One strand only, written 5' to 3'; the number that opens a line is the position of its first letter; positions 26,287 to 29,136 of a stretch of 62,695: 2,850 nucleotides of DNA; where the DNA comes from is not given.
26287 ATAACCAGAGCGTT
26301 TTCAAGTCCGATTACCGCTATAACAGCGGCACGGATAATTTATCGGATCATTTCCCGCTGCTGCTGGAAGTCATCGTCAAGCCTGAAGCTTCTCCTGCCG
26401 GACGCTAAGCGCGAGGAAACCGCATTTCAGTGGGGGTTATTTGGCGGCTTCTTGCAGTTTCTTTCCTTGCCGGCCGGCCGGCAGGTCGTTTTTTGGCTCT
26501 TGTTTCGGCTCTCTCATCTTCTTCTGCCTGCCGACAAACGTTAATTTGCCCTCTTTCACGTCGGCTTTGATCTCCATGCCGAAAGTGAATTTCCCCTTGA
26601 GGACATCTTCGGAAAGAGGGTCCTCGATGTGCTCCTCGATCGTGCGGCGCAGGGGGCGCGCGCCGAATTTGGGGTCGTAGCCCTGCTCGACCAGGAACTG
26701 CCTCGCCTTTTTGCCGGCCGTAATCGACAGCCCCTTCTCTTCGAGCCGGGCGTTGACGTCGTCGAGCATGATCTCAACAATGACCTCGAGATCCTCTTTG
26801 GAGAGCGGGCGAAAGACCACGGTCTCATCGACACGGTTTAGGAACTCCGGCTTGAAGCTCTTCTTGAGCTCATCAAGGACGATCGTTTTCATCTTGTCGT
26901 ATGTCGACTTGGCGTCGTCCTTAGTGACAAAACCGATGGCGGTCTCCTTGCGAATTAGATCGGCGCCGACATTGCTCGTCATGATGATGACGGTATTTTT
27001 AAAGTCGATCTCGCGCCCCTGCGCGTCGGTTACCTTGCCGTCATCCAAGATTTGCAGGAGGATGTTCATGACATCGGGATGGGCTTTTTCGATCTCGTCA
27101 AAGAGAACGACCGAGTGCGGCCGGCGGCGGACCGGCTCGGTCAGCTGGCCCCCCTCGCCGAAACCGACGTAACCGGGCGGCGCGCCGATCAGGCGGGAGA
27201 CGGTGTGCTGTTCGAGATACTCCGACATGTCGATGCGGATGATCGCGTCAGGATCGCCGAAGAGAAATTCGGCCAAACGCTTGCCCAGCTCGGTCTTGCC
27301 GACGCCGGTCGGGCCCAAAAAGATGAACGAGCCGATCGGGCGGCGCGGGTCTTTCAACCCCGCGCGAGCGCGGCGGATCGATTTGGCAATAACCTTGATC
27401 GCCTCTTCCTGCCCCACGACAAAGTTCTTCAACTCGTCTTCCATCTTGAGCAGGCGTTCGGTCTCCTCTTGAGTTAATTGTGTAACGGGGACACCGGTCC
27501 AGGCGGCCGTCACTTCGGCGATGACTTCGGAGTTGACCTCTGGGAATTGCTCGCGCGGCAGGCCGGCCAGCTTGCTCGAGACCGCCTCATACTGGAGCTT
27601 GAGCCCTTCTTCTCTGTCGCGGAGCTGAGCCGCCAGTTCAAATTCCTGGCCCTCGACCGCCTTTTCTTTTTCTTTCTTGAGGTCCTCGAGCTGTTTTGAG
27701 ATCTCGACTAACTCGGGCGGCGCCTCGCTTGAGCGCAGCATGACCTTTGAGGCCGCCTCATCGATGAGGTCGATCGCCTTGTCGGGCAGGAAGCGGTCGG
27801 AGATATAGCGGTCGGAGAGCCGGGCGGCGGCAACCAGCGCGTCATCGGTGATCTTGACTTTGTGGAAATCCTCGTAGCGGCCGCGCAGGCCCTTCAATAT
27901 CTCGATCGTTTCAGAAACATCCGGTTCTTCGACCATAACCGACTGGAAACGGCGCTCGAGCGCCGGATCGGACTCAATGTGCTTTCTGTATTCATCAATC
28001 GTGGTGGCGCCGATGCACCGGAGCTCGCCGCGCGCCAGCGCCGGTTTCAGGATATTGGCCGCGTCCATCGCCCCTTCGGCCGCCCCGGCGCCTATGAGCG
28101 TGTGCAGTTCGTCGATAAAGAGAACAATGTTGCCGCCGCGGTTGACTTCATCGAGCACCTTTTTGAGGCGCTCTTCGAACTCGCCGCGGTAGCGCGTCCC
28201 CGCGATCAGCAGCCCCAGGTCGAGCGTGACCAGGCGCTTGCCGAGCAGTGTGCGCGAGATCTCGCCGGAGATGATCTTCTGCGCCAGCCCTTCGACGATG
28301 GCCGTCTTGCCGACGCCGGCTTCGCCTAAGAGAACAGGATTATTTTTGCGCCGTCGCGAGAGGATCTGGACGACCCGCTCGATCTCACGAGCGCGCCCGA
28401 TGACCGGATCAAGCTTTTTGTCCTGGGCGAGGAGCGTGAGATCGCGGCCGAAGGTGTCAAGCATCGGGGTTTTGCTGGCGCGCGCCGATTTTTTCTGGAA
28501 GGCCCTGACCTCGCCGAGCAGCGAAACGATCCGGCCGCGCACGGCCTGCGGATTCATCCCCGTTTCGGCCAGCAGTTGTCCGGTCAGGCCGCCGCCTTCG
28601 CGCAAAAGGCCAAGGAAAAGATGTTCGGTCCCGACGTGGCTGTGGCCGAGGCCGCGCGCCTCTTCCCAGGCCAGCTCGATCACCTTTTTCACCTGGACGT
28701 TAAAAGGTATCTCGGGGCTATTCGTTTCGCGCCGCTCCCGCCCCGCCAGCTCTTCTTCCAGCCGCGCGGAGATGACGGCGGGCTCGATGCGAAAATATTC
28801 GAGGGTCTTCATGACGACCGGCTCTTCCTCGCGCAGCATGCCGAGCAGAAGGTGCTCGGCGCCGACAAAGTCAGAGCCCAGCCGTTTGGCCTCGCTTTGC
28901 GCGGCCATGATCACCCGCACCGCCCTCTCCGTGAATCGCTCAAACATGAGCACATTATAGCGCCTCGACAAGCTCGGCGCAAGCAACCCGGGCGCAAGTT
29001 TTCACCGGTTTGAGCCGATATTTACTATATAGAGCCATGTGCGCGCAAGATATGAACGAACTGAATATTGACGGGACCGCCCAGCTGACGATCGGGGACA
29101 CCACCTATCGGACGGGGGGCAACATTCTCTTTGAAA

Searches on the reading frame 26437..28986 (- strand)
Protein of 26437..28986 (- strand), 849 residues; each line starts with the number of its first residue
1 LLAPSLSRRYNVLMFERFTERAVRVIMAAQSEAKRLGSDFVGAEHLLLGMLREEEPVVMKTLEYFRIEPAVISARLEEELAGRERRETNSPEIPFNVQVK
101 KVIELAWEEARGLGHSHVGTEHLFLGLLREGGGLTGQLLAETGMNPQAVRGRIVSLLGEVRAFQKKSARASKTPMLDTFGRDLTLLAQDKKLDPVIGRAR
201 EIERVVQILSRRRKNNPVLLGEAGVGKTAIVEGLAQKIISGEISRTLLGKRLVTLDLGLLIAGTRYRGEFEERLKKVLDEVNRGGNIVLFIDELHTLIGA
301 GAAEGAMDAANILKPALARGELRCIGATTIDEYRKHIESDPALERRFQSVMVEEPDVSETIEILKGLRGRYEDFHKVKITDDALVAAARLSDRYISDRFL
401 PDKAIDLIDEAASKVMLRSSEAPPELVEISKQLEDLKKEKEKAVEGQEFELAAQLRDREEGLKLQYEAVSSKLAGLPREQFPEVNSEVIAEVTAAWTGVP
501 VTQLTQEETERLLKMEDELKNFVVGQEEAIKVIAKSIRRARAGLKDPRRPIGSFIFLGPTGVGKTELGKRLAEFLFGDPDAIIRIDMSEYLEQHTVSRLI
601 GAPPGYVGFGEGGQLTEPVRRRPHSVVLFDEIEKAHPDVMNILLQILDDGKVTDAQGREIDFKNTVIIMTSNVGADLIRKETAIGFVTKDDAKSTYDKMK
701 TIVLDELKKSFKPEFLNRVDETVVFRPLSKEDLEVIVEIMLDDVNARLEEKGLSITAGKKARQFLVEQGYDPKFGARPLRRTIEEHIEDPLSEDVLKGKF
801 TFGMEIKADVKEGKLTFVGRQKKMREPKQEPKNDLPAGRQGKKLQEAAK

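Call 14: search_protein_families(library=ncbifam, proteins=[window:26437-28986:-], max_evalue=0.00001)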
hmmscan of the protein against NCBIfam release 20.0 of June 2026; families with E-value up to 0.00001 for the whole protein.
window:26437-28986:- (849 aa): 11 families
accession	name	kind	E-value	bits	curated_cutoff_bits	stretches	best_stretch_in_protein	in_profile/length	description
TIGR03346.1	chaperone_ClpB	equivalog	1.5e-298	992.9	1232.1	2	18-448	1-429/853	ATP-dependent chaperone ClpB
NF008118.0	PRK10865.1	equivalog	1.3e-249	830.5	1417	2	484-815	531-853/857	ATP-dependent chaperone ClpB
NF033606.1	heat_AAA_ClpK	exception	1.7e-239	797.3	1900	1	8-829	102-918/949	heat shock survival AAA family ATPase ClpK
NF033607.0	disagg_AAA_ClpG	exception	1.7e-237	790.7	1900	1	15-843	86-911/932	AAA family protein disaggregase ClpG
TIGR02639.1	ClpA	equivalog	1.5e-235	783.8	993.15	1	20-808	3-732/734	ATP-dependent Clp protease ATP-binding subunit ClpA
TIGR03345.1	VI_ClpV1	equivalog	4.2e-232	773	884.95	2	22-470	5-463/852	type VI secretion system ATPase TssH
NF008263.0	PRK11034.1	equivalog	3.4e-178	594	1350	2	484-823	421-748/758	ATP-dependent Clp protease ATP-binding subunit ClpA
NF003745.1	PRK05342.1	equivalog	3.9e-12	45.7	359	0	680-791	260-380/418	ATP-dependent Clp protease ATP-binding subunit ClpX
TIGR00382.1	clpX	equivalog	2.8e-07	29.9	370.75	0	512-575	69-141/414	ATP-dependent protease ATP-binding subunit ClpX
TIGR03922.1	T7SS_EccA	equivalog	1e-06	27.6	466.65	0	213-393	311-489/557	type VII secretion AAA-ATPase EccA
TIGR02928.1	TIGR02928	subfamily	6e-06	25.3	181.3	0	182-238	4-64/366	orc1/cdc6 family replication initiation protein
